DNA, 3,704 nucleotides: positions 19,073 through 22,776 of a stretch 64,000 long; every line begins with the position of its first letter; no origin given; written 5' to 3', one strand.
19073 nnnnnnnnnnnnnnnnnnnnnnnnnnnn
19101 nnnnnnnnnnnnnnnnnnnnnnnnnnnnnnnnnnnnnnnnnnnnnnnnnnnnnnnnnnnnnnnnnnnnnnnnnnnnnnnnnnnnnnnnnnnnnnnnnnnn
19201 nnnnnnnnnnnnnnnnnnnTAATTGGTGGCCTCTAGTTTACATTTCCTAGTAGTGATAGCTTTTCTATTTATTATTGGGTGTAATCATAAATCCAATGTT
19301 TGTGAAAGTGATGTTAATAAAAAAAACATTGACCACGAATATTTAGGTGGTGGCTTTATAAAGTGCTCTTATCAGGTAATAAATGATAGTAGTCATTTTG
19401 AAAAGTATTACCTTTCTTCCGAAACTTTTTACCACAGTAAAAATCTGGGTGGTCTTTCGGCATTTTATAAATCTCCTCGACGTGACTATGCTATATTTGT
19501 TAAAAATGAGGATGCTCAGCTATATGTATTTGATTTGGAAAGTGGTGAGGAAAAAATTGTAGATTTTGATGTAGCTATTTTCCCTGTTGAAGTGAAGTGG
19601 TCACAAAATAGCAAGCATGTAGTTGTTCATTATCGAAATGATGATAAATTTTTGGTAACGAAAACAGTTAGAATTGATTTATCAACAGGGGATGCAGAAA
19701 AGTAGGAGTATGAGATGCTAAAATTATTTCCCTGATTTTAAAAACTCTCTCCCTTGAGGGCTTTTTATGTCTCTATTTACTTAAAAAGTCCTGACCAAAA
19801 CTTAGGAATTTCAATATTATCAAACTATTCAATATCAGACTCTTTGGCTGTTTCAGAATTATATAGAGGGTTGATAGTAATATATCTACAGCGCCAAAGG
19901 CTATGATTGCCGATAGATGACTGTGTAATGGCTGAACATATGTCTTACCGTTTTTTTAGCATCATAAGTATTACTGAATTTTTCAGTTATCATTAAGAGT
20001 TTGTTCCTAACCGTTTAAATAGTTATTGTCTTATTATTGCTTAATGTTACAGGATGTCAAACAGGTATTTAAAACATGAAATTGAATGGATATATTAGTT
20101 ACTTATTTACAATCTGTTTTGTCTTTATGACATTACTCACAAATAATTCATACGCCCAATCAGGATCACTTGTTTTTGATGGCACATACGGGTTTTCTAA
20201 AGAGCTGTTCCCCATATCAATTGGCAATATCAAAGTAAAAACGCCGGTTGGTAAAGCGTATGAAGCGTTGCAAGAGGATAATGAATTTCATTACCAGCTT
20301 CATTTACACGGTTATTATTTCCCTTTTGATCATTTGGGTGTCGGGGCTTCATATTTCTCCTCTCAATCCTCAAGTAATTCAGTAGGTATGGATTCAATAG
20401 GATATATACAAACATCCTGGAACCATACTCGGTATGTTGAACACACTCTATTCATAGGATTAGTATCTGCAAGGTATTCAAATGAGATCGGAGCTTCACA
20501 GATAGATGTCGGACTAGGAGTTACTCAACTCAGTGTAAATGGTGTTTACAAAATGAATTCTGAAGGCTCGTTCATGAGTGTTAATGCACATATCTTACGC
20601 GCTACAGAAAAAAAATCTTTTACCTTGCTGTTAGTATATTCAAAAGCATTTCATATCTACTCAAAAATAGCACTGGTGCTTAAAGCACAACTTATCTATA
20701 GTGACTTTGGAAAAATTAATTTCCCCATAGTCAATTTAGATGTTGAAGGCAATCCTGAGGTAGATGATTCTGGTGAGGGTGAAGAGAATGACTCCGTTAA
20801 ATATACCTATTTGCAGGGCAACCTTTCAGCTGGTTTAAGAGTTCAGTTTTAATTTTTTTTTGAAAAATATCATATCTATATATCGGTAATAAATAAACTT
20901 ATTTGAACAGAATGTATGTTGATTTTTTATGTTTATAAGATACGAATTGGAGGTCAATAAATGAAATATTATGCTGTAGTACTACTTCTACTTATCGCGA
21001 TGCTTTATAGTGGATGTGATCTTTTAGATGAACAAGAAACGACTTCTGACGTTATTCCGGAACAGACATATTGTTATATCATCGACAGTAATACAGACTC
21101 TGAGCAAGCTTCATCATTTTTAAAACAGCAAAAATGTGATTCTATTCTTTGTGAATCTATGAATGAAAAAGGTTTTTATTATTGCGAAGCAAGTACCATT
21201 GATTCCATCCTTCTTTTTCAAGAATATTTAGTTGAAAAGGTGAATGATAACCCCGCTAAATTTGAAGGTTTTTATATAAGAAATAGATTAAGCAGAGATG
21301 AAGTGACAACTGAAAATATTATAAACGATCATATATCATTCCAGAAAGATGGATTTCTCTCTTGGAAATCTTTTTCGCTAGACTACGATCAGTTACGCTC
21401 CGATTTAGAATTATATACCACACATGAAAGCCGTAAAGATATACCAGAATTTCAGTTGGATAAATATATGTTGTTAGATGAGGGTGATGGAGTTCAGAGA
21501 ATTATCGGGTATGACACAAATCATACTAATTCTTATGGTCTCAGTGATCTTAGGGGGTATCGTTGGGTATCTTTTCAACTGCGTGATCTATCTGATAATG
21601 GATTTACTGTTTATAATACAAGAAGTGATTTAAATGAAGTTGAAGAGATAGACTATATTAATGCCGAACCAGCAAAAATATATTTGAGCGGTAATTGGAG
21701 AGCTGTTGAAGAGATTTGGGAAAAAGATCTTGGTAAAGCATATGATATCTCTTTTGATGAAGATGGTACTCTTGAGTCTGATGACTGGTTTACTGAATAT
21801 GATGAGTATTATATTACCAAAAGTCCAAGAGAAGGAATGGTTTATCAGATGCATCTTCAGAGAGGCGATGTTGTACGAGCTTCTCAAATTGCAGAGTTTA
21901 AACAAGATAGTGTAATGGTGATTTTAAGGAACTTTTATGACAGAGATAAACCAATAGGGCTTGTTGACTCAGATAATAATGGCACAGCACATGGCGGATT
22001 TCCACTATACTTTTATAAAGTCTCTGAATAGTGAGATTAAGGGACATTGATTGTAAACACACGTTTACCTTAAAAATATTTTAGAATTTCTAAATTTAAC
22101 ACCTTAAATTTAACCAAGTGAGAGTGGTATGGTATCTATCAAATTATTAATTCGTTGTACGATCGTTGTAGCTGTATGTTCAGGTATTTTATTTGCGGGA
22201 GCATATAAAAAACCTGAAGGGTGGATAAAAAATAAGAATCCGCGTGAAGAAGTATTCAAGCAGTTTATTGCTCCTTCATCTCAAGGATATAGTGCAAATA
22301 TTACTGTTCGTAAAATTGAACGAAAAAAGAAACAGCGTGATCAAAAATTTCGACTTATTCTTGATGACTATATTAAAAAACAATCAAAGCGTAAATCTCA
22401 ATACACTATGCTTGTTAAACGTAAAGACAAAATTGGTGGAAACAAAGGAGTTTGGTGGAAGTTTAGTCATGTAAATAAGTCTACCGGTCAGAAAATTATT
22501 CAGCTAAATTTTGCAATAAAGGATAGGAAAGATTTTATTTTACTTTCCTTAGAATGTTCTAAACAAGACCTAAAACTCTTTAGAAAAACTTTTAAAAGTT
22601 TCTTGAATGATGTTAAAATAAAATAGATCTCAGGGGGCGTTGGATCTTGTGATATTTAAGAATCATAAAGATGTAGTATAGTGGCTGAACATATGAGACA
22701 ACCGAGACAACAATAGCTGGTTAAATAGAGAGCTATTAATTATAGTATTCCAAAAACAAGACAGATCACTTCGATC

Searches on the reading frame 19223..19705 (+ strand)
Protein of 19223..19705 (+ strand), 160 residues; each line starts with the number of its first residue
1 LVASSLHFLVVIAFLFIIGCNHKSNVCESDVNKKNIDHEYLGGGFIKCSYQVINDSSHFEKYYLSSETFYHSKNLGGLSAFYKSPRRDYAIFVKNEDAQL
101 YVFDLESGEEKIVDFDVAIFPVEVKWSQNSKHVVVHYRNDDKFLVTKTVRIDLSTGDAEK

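Call 5: search_protein_families(library=pfam, proteins=[window:19223-19705:+], max_evalue=0.01)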
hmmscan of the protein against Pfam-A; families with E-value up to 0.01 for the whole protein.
window:19223-19705:+ (160 aa): 0 families

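Call 10: search_protein_families(library=ncbifam, proteins=[window:19223-19705:+], max_evalue=0.1)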
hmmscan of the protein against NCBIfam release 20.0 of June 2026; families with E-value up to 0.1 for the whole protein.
window:19223-19705:+ (160 aa): 0 families

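Call 54: search_protein_families(library=pfam, proteins=[window:19223-19705:+], max_evalue=1)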
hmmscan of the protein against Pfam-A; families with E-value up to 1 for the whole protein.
window:19223-19705:+ (160 aa): 1 family
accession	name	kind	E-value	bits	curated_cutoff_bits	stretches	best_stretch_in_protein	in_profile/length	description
PF22583.2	UPF0425_C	-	0.12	12.6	27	1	146-160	54-68/70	UPF0425 C-terminal domain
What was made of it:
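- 19223..19705 (+): Putative immunity lipoprotein (160 aa). There is no Pfam match (calls 5, 54).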

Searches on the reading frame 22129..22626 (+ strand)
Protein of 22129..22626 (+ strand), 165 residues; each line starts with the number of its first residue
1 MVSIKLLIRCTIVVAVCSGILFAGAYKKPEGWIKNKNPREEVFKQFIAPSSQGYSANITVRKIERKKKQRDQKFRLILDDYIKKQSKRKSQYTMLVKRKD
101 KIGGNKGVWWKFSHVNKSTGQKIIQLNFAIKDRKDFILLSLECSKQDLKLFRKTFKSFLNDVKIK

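Call 5: search_protein_families(library=pfam, proteins=[window:22129-22626:+], max_evalue=0.01)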
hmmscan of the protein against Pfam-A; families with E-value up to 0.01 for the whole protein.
window:22129-22626:+ (165 aa): 2 families
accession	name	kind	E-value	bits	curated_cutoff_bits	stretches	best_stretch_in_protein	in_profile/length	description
PF08786.17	DcrB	-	0.0063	17.1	27.2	1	63-141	31-107/127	DcrB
PF19308.4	CRISPR_Cas6_N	-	0.0067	17.1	23.9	1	69-138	48-116/147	CRISPR Cas6 N-terminal domain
